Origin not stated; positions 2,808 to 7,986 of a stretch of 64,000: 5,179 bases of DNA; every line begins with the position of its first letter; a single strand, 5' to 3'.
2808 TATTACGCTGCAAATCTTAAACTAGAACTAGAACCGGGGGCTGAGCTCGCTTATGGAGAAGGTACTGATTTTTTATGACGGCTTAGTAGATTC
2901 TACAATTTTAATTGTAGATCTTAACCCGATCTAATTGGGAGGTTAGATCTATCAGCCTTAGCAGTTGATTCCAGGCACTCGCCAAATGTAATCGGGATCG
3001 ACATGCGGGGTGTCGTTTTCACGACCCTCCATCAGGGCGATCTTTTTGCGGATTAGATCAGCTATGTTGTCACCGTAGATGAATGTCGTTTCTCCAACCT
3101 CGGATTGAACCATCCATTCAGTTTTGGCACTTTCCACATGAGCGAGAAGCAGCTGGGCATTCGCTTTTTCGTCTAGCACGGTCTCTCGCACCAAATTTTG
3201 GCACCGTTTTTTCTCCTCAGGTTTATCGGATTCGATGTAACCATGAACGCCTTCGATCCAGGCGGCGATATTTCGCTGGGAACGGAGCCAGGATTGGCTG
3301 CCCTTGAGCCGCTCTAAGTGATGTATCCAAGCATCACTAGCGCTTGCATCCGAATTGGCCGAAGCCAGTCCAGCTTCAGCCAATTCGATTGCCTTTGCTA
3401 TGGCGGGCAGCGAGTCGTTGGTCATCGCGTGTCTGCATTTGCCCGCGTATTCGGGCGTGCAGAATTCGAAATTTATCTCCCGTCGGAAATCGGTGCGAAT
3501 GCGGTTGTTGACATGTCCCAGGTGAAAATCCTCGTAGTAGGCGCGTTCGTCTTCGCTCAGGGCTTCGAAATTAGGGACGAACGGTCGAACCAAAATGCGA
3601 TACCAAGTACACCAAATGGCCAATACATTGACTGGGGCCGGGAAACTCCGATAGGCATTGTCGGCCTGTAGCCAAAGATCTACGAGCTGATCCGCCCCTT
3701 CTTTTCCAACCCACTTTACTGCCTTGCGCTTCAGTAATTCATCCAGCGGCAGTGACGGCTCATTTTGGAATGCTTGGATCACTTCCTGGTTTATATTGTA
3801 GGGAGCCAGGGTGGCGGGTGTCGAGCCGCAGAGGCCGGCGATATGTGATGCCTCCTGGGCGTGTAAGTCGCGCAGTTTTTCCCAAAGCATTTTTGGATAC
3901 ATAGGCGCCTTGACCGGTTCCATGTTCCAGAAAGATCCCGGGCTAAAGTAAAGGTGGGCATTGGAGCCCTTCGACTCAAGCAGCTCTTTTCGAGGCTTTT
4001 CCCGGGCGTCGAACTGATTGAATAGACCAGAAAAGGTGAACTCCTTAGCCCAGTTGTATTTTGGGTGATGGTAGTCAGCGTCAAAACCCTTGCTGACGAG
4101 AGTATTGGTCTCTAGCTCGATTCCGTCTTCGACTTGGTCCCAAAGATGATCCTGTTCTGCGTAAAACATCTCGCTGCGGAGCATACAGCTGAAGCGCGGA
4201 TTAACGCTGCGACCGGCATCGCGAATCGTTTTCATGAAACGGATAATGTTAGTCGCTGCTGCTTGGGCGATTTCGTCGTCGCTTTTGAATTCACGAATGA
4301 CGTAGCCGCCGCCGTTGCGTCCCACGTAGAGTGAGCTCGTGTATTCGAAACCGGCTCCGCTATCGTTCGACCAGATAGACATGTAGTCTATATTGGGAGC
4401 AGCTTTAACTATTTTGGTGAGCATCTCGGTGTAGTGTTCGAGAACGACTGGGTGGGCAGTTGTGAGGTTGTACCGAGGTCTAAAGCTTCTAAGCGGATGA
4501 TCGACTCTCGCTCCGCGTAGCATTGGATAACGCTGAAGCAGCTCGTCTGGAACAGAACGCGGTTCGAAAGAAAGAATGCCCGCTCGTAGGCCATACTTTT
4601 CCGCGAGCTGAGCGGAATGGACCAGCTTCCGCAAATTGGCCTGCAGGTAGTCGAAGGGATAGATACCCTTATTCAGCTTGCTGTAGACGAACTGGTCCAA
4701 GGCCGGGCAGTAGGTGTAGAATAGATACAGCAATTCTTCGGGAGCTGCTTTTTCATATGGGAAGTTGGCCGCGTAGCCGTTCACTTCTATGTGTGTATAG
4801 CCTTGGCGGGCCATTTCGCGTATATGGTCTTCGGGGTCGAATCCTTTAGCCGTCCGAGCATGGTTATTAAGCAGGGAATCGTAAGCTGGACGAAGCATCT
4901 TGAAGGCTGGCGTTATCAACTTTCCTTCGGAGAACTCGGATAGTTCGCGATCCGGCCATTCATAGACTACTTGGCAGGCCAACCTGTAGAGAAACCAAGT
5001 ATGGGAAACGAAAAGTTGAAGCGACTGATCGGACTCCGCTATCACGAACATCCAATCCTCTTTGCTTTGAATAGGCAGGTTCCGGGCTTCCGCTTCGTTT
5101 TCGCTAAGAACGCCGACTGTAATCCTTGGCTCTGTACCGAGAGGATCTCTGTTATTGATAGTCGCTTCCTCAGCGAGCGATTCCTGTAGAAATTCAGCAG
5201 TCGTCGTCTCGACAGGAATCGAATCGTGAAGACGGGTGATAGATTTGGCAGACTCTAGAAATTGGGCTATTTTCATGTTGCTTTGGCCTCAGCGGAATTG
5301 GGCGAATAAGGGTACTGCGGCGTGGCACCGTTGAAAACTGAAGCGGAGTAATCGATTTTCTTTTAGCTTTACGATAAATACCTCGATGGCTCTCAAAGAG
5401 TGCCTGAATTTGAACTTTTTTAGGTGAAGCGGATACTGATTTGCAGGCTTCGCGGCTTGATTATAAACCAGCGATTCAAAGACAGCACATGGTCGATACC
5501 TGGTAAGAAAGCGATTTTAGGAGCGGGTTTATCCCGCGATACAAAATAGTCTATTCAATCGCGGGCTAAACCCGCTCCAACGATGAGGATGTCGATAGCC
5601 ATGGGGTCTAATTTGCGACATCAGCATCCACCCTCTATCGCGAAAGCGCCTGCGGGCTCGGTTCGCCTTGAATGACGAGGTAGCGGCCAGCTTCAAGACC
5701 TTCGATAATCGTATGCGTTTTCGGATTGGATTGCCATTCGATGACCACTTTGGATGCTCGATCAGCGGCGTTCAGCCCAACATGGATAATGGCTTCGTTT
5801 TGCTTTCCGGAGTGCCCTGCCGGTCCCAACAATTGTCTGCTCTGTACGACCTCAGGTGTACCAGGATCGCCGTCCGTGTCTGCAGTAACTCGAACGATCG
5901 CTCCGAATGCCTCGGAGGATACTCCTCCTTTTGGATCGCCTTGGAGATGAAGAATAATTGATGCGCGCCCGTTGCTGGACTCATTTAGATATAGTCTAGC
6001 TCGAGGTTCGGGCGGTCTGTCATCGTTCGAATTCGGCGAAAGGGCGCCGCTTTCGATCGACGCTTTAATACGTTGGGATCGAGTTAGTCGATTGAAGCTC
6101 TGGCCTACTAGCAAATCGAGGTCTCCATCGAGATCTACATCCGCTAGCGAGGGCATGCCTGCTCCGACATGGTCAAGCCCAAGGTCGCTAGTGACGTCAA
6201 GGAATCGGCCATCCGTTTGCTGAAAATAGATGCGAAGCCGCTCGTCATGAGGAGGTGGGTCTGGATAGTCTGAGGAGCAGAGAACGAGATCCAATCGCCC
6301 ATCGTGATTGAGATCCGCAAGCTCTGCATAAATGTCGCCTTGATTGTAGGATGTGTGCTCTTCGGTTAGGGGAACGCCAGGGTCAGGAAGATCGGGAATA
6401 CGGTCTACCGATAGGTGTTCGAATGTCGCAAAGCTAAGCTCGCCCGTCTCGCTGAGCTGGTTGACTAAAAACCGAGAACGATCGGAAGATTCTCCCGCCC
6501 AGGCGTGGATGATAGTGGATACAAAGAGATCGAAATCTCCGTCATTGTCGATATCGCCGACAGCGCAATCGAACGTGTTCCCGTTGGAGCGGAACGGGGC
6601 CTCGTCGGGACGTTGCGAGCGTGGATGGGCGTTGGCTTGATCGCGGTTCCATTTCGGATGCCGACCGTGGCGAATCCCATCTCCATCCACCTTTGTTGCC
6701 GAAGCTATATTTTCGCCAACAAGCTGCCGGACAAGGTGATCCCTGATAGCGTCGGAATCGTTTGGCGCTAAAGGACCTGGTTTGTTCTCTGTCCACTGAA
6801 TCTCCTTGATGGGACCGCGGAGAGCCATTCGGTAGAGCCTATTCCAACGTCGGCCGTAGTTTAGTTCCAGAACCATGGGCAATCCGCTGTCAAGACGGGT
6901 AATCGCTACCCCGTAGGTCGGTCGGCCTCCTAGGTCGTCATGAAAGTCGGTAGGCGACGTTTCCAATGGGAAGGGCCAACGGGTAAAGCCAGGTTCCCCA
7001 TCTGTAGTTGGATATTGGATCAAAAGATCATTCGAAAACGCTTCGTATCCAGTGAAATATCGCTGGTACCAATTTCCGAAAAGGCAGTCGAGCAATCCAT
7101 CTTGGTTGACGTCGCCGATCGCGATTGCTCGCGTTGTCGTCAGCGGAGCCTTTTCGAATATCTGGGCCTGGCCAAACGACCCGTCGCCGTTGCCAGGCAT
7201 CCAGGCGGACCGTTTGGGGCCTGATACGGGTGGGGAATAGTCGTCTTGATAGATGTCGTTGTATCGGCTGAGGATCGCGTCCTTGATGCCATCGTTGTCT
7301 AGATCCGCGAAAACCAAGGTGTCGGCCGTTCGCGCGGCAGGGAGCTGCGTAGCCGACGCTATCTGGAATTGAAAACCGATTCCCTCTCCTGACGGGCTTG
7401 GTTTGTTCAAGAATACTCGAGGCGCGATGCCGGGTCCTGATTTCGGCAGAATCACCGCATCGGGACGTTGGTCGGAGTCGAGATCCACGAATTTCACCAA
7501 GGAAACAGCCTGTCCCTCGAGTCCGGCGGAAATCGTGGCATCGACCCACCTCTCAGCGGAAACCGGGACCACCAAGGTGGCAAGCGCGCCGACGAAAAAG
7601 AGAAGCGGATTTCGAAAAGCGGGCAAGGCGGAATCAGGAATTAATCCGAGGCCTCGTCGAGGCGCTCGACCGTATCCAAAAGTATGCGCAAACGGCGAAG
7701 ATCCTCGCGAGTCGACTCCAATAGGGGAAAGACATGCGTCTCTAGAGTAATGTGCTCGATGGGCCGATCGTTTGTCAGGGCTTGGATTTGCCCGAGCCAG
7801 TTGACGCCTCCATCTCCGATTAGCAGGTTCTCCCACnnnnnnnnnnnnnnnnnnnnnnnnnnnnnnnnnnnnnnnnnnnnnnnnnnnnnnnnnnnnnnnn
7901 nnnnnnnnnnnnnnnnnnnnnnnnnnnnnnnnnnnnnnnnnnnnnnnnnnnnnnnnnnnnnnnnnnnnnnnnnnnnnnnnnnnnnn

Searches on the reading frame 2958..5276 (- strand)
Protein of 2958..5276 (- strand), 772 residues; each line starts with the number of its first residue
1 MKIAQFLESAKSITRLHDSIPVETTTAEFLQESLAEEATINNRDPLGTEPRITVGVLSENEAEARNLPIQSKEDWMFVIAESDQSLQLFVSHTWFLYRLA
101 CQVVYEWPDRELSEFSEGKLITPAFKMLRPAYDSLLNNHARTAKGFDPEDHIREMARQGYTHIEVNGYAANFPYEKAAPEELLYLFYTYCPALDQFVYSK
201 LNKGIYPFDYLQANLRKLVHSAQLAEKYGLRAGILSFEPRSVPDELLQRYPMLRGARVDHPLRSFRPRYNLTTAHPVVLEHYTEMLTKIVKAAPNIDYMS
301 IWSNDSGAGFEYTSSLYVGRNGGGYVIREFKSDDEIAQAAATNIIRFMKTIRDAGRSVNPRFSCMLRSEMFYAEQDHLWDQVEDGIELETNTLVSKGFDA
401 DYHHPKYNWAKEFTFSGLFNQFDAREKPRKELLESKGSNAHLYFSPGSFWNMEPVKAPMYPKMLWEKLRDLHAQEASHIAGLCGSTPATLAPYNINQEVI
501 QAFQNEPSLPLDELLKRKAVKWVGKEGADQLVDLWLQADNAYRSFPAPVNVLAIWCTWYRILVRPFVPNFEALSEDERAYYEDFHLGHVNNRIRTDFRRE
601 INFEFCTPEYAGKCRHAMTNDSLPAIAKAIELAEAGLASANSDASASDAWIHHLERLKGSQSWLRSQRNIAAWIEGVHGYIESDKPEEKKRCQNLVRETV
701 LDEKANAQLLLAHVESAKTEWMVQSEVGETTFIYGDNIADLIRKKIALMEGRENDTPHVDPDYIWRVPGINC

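Call 34: search_protein_families(library=pfam, proteins=[window:2958-5276:-], max_evalue=0.01)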
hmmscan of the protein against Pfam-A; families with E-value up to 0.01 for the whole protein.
window:2958-5276:- (772 aa): 0 families

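Call 93: search_solved_structures(query=window:2958-5276:-, max_evalue=1)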
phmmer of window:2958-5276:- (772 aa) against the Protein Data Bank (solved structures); distinct sequences matched with E-value up to 1: 2.
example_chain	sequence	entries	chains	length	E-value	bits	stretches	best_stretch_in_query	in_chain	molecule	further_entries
5cwb_A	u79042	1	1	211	0.079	14.3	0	328-367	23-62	Designed helical repeat protein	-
7mwr_B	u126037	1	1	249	0.5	11.6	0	328-367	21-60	LHD101B4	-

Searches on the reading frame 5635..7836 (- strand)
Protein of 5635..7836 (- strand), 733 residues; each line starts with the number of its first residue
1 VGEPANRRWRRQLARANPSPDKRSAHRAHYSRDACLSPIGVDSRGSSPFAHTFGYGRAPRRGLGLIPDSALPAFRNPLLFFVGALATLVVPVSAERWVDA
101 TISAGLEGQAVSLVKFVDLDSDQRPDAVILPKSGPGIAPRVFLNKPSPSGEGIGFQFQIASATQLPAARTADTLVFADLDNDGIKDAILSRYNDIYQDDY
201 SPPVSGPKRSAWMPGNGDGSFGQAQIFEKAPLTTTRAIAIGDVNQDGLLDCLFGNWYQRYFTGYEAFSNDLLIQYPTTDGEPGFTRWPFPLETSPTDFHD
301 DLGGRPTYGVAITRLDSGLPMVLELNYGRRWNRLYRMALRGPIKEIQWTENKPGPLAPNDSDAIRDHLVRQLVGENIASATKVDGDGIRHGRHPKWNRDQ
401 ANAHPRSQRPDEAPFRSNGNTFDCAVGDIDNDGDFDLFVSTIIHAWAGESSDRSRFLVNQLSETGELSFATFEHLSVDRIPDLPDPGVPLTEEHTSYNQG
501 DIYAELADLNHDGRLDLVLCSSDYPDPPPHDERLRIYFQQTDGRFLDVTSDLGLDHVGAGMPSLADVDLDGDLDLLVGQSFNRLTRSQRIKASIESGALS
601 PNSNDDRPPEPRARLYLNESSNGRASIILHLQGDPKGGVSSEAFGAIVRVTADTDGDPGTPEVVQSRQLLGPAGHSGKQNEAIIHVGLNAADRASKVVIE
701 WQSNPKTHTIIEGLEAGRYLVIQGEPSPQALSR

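Call 4: search_protein_families(library=pfam, proteins=[window:5635-7836:-], max_evalue=0.01)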
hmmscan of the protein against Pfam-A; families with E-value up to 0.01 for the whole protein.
window:5635-7836:- (733 aa): 3 families
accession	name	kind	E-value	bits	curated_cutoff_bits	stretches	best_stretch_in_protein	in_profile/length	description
PF13517.12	FG-GAP_3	-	3.7e-28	98.3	26.9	4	508-577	1-61/61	FG-GAP-like repeat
PF07593.17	UnbV_ASPIC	-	3.1e-08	33.8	23.4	1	643-720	1-67/68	ASPIC and UnbV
PF01839.29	FG-GAP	-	8.7e-06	25.9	22.1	0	563-580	6-23/37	FG-GAP repeat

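Call 6: search_protein_families(library=ncbifam, proteins=[window:5635-7836:-], max_evalue=0.01)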
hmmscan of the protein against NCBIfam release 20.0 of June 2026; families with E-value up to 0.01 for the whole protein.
window:5635-7836:- (733 aa): 0 families
